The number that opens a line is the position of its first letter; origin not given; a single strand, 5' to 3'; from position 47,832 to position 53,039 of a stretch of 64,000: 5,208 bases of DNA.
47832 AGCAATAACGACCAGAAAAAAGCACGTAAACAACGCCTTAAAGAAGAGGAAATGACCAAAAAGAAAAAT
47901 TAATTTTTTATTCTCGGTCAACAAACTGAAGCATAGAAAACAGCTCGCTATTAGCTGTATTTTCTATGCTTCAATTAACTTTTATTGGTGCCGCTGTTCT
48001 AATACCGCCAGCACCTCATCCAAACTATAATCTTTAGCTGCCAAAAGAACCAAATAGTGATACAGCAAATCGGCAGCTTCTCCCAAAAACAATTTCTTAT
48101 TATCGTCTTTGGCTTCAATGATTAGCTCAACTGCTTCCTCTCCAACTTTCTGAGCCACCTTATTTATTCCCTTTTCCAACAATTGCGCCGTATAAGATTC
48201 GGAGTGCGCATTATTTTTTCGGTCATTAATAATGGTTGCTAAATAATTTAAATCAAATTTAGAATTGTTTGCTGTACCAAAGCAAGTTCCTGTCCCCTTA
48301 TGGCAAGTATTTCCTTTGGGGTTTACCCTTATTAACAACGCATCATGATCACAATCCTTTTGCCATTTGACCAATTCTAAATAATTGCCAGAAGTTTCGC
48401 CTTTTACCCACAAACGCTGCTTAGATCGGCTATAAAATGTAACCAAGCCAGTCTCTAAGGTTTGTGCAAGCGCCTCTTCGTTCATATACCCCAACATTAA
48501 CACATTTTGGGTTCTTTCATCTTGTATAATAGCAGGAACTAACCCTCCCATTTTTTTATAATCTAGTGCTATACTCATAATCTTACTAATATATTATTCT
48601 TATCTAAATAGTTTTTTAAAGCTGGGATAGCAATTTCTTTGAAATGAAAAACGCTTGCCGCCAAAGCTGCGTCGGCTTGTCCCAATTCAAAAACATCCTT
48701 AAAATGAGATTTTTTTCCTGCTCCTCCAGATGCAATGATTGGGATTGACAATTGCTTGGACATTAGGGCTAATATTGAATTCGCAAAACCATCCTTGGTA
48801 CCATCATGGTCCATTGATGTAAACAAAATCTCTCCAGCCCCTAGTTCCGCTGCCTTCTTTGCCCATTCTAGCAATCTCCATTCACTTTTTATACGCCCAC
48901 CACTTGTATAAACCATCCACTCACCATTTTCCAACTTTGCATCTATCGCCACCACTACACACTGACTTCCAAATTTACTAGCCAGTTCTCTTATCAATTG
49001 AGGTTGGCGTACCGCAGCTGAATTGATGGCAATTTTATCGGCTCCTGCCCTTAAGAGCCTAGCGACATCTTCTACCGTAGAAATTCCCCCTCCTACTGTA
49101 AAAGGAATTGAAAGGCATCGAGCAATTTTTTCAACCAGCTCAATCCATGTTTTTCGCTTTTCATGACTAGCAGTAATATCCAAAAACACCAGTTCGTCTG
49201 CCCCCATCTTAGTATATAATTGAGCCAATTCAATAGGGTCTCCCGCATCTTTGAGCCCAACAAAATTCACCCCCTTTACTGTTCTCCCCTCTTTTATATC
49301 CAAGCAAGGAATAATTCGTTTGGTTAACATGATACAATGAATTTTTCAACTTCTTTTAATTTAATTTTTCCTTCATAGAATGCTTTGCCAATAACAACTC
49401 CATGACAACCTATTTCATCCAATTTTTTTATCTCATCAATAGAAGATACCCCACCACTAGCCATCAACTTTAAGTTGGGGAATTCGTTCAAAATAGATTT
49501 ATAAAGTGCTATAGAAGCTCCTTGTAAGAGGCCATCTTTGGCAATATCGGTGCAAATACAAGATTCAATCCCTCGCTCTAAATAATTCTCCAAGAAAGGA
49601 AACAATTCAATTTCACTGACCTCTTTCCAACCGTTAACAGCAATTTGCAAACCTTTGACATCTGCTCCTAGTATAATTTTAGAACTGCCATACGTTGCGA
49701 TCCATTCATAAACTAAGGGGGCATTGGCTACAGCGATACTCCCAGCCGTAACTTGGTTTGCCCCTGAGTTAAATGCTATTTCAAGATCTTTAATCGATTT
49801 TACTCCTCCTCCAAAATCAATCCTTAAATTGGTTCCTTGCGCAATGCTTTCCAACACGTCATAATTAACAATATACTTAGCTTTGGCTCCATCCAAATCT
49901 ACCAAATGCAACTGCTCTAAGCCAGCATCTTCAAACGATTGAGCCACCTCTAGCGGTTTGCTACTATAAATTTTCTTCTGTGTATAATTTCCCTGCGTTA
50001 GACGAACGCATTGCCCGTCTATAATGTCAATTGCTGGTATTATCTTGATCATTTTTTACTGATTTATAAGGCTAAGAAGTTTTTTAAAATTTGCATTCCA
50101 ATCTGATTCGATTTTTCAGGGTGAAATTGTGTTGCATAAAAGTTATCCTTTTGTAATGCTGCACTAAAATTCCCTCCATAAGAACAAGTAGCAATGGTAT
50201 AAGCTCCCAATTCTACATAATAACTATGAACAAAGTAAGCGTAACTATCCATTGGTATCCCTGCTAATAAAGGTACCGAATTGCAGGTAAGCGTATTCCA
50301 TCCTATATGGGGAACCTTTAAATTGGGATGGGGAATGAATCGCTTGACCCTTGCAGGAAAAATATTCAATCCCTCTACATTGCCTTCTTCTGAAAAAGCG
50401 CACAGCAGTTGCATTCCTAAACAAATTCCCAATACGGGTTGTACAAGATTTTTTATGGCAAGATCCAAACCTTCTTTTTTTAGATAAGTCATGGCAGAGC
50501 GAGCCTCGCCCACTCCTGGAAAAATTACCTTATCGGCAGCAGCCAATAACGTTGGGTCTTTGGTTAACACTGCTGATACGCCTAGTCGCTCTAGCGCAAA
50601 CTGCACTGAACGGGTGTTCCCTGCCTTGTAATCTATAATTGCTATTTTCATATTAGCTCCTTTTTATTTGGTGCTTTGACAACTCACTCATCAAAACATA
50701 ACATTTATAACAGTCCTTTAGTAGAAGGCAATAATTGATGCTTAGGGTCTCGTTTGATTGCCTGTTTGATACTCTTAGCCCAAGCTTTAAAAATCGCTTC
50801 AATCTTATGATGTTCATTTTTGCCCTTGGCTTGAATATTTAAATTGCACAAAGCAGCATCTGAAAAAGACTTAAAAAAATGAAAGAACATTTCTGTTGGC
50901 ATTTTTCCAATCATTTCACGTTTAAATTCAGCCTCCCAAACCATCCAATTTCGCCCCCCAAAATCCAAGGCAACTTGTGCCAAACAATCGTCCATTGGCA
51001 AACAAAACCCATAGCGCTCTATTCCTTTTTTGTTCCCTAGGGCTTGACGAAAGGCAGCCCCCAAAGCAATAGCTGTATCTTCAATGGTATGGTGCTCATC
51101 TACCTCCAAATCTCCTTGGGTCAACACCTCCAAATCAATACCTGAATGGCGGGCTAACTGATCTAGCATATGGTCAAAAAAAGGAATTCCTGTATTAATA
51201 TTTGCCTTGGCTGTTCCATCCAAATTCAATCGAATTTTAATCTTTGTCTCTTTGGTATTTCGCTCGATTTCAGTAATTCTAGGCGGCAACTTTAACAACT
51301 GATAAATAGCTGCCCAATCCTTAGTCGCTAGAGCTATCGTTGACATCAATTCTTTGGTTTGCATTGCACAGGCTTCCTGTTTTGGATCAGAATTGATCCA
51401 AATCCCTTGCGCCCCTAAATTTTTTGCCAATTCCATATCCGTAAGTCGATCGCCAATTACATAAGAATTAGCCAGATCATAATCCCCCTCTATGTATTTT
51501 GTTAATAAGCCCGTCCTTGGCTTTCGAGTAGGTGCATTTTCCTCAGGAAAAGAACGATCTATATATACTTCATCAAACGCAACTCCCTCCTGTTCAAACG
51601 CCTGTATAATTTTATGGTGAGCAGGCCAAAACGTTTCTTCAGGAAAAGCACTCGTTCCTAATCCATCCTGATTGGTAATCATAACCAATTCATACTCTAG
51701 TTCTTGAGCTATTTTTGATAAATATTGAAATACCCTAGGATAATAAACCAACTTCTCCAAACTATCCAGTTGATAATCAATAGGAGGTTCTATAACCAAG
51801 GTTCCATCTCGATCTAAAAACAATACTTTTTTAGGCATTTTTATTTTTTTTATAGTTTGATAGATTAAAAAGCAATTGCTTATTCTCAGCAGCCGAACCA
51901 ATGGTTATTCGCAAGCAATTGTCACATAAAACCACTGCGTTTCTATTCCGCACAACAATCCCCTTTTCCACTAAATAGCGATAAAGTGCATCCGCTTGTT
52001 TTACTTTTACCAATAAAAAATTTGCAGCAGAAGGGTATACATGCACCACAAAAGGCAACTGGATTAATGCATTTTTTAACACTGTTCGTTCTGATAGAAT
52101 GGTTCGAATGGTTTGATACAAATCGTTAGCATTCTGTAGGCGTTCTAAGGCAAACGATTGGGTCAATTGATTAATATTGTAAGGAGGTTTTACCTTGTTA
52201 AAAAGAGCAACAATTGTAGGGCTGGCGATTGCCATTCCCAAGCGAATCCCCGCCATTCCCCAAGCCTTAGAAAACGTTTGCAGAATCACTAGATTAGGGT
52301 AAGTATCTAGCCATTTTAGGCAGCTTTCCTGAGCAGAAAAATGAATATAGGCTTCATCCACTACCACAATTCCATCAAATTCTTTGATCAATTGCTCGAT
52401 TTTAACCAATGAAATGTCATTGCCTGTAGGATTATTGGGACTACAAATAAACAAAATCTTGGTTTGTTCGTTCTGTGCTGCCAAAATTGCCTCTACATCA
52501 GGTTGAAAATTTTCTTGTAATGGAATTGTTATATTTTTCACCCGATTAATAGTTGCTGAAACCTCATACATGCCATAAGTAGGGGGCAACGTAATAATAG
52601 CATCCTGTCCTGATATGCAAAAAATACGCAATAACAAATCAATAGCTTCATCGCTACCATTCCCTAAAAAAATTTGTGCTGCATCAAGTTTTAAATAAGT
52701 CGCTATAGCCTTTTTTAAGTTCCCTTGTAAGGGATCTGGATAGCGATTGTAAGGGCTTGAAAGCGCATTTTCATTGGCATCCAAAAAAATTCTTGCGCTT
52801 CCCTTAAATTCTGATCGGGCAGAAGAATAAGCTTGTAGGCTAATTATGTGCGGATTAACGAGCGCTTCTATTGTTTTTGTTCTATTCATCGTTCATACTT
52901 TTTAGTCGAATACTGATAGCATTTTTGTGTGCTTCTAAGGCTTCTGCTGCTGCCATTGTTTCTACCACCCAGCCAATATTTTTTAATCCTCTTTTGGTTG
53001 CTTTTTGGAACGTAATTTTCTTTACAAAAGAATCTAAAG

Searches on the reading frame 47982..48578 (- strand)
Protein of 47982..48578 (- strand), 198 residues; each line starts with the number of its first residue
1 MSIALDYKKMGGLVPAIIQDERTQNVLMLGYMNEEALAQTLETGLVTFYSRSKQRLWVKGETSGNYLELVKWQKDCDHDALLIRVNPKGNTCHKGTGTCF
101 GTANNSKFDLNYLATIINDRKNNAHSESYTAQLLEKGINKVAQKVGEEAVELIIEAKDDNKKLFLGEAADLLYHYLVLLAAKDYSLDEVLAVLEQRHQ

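Call 53: search_protein_families(library=pfam, proteins=[window:47982-48578:-], max_evalue=0.001)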
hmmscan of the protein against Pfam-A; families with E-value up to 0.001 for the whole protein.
window:47982-48578:- (198 aa): 2 families
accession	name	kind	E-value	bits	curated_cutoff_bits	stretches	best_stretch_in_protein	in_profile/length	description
PF01502.23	PRA-CH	-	6e-33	113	27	1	28-100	1-73/74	Phosphoribosyl-AMP cyclohydrolase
PF01503.22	PRA-PH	-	2.1e-19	70.2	21.3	1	113-197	4-86/86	Phosphoribosyl-ATP pyrophosphohydrolase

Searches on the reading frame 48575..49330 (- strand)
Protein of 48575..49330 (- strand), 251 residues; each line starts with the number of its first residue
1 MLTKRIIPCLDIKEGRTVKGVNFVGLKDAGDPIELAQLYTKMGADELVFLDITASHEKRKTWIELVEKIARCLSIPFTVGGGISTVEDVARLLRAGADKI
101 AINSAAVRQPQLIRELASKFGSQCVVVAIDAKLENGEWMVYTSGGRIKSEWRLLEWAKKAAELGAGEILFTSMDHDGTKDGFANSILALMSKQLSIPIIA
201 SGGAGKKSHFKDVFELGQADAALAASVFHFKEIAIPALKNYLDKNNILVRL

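Call 53: search_protein_families(library=pfam, proteins=[window:48575-49330:-], max_evalue=0.001)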
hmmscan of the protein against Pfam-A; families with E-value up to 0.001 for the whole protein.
window:48575-49330:- (251 aa): 8 families
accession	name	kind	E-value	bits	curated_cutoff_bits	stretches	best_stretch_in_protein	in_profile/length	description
PF00977.27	His_biosynth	-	6.5e-82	274.8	23.6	1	5-233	1-227/228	Histidine biosynthesis protein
PF03060.21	NMO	-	5.9e-09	36.2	28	0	60-105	179-224/331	Nitronate monooxygenase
PF02581.23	TMP-TENI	-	9.1e-08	32.1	27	1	36-105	108-179/180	Thiamine monophosphate synthase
PF05690.20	ThiG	-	1.4e-07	31.6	23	0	157-226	137-206/247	Thiazole biosynthesis protein ThiG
PF01207.24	Dus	-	7.3e-05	22.5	20.4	1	56-118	164-228/311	Dihydrouridine synthase (Dus)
PF01180.27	DHO_dh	-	7.8e-05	22.4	27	0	61-113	225-280/291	Dihydroorotate dehydrogenase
PF00290.26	Trp_syntA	-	0.00047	19.6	27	1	60-110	184-233/259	Tryptophan synthase alpha chain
PF04309.18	G3P_antiterm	-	0.00074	19.4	27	0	64-103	129-168/173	Glycerol-3-phosphate responsive antiterminator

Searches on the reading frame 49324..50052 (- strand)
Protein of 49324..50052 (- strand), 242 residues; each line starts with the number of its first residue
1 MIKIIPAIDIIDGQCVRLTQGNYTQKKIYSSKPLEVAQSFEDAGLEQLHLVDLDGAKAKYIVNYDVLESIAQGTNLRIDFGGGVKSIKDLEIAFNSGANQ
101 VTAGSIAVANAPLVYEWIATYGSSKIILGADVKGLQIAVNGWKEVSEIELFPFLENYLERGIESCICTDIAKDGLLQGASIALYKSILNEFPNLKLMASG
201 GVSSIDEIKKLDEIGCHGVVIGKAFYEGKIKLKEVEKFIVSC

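Call 53: search_protein_families(library=pfam, proteins=[window:49324-50052:-], max_evalue=0.001)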
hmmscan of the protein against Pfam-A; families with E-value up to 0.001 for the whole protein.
window:49324-50052:- (242 aa): 1 family
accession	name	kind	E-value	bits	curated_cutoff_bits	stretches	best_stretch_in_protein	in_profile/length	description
PF00977.27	His_biosynth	-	9.4e-71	238.3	23.6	1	3-230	1-227/228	Histidine biosynthesis protein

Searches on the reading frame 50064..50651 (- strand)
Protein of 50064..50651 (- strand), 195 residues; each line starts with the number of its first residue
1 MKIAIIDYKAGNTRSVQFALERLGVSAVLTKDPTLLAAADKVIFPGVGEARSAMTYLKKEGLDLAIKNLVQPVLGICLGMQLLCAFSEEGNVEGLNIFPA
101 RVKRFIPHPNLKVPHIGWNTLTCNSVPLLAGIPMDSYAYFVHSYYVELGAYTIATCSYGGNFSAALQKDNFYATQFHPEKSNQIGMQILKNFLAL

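Call 53: search_protein_families(library=pfam, proteins=[window:50064-50651:-], max_evalue=0.001)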
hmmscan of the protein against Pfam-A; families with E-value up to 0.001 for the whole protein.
window:50064-50651:- (195 aa): 3 families
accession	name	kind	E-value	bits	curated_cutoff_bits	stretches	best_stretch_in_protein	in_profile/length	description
PF00117.34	GATase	-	1.1e-19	71.3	22.8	1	5-193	2-187/190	Glutamine amidotransferase class-I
PF01174.25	SNO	-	2.1e-08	34.7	27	1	17-104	12-102/188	SNO glutamine amidotransferase family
PF07685.20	GATase_3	-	2.2e-07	31.1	27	1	31-102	33-115/196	CobB/CobQ-like glutamine amidotransferase domain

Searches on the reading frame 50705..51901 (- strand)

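Call 53: search_protein_families(library=pfam, proteins=[window:50705-51901:-], max_evalue=0.001)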
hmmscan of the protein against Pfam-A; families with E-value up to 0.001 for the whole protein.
window:50705-51901:- (398 aa): 3 families
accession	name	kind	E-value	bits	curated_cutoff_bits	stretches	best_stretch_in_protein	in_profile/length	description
PF00475.24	IGPD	-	1.8e-61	206.9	27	1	237-378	1-144/144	Imidazoleglycerol-phosphate dehydratase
PF13242.12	Hydrolase_like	-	1e-06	29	22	1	126-173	3-52/75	HAD-hyrolase-like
PF08645.17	PNK3P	-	4.4e-05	23.7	22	1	25-137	1-106/161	Polynucleotide kinase 3 phosphatase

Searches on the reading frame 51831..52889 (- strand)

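Call 53: search_protein_families(library=pfam, proteins=[window:51831-52889:-], max_evalue=0.001)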
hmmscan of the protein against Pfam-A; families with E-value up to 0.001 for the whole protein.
window:51831-52889:- (352 aa): 4 families
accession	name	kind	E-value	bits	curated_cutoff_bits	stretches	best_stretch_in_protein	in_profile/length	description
PF00155.27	Aminotran_1_2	-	6e-64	216.9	19.7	1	38-340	26-358/361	Aminotransferase class I and II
PF01053.26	Cys_Met_Meta_PP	-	1.7e-07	30.6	27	1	34-181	36-176/381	Cys/Met metabolism PLP-dependent enzyme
PF04864.19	Alliinase_C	-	9.2e-06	25.2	22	1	94-222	95-208/363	Allinase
PF00266.25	Aminotran_5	-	0.0001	21.9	21.5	1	121-180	118-177/371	Aminotransferase class-V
